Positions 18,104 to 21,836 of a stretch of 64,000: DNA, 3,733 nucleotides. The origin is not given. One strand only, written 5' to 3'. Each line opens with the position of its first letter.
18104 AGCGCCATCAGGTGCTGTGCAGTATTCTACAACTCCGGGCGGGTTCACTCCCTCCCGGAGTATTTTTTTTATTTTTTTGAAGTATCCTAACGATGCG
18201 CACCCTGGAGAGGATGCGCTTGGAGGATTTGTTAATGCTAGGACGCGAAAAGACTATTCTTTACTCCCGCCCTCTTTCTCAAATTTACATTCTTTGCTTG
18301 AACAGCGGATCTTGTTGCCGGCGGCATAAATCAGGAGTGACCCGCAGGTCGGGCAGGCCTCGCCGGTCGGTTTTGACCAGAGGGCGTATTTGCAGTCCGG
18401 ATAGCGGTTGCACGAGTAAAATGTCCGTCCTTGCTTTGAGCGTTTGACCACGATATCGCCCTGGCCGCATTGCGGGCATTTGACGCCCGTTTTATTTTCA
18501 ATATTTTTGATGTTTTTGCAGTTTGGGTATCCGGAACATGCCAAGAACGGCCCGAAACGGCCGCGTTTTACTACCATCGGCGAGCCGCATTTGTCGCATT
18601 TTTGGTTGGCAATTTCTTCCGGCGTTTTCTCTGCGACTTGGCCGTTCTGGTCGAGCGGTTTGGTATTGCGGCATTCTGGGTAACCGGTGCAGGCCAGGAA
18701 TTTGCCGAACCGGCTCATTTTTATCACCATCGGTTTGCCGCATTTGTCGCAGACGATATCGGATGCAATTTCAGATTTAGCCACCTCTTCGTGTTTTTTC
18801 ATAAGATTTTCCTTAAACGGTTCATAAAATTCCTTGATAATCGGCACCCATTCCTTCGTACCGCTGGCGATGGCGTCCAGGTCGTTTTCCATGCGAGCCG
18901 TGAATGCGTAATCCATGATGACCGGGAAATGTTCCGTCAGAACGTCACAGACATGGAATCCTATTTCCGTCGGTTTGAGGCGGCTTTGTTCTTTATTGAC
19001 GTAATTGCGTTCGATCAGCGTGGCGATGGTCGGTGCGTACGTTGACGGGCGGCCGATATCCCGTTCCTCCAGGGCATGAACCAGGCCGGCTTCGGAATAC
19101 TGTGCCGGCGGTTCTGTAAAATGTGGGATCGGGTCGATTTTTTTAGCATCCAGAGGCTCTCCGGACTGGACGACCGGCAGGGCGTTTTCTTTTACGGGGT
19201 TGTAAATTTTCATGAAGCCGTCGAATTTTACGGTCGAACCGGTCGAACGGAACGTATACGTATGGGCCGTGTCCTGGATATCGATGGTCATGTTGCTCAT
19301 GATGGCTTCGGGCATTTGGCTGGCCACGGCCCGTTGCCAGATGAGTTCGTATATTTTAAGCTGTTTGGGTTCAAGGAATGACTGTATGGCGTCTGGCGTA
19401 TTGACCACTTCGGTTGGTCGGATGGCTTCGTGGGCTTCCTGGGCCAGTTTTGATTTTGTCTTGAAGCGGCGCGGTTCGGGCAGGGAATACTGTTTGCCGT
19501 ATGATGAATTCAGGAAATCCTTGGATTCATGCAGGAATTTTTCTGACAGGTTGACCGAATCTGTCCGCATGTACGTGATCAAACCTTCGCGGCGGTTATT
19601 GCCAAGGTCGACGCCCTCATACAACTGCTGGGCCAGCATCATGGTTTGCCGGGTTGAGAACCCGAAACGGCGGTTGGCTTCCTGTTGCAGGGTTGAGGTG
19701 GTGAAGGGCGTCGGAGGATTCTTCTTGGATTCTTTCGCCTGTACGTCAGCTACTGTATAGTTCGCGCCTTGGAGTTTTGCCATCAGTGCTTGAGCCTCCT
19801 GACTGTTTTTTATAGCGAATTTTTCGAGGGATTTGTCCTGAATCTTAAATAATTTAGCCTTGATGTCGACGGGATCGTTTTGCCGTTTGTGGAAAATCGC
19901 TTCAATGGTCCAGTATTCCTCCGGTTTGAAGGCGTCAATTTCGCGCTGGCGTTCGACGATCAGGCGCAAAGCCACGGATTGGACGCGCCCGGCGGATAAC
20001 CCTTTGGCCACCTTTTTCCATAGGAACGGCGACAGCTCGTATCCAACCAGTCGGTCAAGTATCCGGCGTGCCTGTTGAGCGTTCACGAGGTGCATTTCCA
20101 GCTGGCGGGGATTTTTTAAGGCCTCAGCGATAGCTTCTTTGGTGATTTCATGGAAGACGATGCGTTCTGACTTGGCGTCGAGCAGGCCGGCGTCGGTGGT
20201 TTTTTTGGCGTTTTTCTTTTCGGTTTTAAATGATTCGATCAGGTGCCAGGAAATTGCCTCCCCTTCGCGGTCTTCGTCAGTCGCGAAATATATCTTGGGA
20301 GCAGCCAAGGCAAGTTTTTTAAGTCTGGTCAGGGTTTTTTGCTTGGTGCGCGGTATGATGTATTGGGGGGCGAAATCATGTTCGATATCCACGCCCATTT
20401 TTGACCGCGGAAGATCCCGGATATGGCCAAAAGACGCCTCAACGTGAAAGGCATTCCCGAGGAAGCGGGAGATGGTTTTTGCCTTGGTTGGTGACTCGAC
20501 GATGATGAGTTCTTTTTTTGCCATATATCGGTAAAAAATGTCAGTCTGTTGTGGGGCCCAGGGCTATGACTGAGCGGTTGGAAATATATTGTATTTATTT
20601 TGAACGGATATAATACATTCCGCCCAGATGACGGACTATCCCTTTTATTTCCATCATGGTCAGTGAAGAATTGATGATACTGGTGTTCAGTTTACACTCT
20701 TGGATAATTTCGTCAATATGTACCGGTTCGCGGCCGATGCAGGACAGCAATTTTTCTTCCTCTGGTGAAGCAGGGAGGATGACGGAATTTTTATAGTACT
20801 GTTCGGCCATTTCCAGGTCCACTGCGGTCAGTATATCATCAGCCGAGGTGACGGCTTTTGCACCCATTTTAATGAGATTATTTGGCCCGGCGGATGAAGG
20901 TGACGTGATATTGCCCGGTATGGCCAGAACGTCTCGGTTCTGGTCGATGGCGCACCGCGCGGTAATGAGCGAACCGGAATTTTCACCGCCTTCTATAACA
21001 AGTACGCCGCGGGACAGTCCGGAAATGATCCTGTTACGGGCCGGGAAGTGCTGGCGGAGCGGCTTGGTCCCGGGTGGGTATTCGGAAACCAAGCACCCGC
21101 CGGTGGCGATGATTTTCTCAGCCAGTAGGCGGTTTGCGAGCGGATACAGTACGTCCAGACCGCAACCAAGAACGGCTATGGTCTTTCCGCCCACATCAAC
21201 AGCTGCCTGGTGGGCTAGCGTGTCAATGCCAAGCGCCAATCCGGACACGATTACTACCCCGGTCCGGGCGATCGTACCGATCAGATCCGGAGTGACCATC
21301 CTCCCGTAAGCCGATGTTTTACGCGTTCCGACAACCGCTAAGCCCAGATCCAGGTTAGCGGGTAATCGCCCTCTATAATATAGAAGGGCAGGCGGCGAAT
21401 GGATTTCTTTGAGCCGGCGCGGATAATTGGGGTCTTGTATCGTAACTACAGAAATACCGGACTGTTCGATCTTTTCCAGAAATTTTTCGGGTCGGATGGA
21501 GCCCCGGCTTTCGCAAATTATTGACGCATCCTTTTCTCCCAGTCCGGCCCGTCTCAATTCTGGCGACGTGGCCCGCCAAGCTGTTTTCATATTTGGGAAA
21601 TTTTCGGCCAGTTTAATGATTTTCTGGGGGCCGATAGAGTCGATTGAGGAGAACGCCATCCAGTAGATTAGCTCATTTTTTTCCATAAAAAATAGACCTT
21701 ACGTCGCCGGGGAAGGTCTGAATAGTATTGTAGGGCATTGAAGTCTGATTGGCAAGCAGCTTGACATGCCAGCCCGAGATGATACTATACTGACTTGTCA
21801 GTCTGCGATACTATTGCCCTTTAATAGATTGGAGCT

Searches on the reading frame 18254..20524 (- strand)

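Call 48: search_protein_families(library=pfam, proteins=[window:18254-20524:-], max_evalue=0.0001)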
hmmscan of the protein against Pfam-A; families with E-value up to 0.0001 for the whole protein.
window:18254-20524:- (756 aa): 3 families
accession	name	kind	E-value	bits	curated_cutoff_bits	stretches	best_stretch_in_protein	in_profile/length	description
PF01131.25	Topoisom_bac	-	1.4e-129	433.1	35.1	1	142-563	2-410/411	DNA topoisomerase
PF01396.24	Zn_ribbon_Top1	-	1.5e-46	156.3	32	3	590-627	2-39/39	Topoisomerase DNA binding C4 zinc finger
PF01751.28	Toprim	-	1.4e-20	73.7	23.1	1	5-106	1-82/96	Toprim domain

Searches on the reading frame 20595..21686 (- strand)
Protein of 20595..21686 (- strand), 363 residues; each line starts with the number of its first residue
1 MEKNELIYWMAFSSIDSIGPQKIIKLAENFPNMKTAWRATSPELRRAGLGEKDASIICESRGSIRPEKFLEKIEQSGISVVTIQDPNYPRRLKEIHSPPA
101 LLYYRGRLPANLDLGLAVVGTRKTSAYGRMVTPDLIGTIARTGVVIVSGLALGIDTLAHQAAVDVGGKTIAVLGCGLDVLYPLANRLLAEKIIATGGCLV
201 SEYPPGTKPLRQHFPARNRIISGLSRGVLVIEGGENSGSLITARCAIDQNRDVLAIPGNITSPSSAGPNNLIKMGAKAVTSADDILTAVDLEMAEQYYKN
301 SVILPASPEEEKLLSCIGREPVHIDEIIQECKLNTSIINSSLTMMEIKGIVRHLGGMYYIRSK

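Call 48: search_protein_families(library=pfam, proteins=[window:20595-21686:-], max_evalue=0.0001)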
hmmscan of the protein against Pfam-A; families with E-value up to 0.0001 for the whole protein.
window:20595-21686:- (363 aa): 2 families
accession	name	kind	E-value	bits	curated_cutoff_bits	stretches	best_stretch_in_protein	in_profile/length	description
PF02481.21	DNA_processg_A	-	9.4e-79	263.9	29.6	1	73-280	2-211/212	DNA recombination-mediator protein A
PF17782.7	DprA_WH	-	6.8e-13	48.9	22.9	1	305-356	9-60/61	DprA winged helix domain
